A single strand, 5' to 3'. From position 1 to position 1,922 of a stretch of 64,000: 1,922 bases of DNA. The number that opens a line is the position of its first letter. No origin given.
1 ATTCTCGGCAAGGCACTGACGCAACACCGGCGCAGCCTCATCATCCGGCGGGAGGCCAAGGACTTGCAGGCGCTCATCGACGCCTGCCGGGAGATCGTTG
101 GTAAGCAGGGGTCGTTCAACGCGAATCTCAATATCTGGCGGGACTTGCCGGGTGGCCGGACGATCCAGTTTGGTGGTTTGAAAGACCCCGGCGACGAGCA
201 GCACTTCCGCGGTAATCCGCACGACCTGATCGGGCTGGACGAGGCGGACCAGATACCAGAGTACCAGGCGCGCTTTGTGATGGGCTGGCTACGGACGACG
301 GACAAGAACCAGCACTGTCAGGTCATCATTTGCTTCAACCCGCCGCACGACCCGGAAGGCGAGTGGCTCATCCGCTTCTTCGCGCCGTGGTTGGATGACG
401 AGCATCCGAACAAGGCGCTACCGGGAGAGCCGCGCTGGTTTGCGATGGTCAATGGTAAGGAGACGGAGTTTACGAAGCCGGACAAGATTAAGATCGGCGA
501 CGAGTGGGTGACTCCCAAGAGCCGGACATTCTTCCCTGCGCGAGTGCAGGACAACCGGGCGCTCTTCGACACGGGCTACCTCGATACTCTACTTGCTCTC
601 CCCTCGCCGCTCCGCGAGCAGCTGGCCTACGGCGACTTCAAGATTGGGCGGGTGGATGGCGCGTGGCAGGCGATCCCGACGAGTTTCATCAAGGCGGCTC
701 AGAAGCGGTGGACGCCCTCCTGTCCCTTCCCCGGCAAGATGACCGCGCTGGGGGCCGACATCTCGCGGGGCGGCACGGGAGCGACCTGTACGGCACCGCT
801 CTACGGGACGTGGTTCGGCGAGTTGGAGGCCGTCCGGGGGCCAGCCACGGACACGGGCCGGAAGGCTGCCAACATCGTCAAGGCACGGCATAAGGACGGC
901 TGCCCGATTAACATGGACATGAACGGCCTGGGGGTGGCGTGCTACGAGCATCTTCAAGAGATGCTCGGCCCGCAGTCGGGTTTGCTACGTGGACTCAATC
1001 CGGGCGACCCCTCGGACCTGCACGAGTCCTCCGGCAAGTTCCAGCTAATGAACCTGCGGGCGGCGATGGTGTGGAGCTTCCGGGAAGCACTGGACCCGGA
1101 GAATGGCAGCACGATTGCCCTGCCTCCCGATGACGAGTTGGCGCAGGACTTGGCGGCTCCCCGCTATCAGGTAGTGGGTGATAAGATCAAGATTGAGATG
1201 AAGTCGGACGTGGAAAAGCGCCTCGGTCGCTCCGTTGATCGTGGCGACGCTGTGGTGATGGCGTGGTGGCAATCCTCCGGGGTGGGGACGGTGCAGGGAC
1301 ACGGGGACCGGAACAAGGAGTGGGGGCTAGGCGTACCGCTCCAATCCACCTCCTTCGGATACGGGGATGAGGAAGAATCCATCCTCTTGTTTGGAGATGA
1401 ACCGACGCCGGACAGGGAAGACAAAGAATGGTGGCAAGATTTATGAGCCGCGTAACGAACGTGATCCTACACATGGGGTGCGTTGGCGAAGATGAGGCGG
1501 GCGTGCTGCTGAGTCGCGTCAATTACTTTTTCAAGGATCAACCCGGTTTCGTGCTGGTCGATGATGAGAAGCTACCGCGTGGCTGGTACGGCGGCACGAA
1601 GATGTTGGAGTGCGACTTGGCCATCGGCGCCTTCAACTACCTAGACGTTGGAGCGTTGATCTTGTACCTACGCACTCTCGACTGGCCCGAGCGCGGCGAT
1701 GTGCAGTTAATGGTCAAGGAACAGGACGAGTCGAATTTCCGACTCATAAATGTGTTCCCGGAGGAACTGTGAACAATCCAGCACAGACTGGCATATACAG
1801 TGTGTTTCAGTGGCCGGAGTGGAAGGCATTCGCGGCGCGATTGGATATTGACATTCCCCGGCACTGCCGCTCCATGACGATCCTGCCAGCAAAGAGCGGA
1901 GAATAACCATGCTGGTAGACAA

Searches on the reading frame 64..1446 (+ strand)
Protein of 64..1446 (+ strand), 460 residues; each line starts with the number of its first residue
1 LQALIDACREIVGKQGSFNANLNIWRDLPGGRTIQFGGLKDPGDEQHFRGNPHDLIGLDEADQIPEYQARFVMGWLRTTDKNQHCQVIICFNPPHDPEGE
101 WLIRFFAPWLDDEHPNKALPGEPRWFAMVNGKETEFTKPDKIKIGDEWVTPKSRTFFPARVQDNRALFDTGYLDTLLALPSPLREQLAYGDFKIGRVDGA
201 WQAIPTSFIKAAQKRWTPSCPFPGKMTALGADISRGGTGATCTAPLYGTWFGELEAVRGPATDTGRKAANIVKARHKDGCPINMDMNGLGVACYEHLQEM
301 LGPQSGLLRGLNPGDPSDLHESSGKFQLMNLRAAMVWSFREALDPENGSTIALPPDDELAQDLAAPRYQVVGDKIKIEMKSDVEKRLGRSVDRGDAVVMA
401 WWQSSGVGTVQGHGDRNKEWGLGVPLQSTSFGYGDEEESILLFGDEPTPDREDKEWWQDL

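Call 71: search_protein_families(library=pfam, proteins=[window:64-1446:+], max_evalue=0.001)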
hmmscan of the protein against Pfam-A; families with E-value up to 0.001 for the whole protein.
window:64-1446:+ (460 aa): 1 family
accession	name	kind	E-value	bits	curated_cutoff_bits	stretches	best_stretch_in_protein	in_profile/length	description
PF03237.21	Terminase_6N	-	1.6e-06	28.4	22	1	24-194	73-202/215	Terminase large subunit, T4likevirus-type, N-terminal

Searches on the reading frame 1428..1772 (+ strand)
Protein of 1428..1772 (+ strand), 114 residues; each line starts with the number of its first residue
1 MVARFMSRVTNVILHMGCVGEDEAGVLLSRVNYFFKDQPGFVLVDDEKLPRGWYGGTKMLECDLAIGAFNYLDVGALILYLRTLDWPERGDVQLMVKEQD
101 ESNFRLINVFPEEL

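Call 94: search_protein_families(library=pfam, alignment_id=A6, max_evalue=0.001)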
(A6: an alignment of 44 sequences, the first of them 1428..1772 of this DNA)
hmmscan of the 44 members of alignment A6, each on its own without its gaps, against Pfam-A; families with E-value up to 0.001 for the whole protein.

A. member 1, window:1428-1772:+ (114 aa): 0 families

B. families by the number of members that match (of 44 scanned): 9 families
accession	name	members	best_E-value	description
PF13385.13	Laminin_G_3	1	3.9e-28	Concanavalin A-like lectin/glucanases superfamily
PF13560.12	HTH_31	1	1.2e-12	Helix-turn-helix domain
PF05069.18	Phage_tail_S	1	6.7e-08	Phage virion morphogenesis family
PF01381.28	HTH_3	1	6.7e-08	Helix-turn-helix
PF04404.17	ERF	1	1.7e-06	ERF superfamily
PF13384.12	HTH_23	1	8e-06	Homeodomain-like domain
PF04545.22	Sigma70_r4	1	8.1e-06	Sigma-70, region 4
PF12844.13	HTH_19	1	0.00014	Helix-turn-helix domain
PF20137.4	DUF6527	1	0.00061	Family of unknown function (DUF6527)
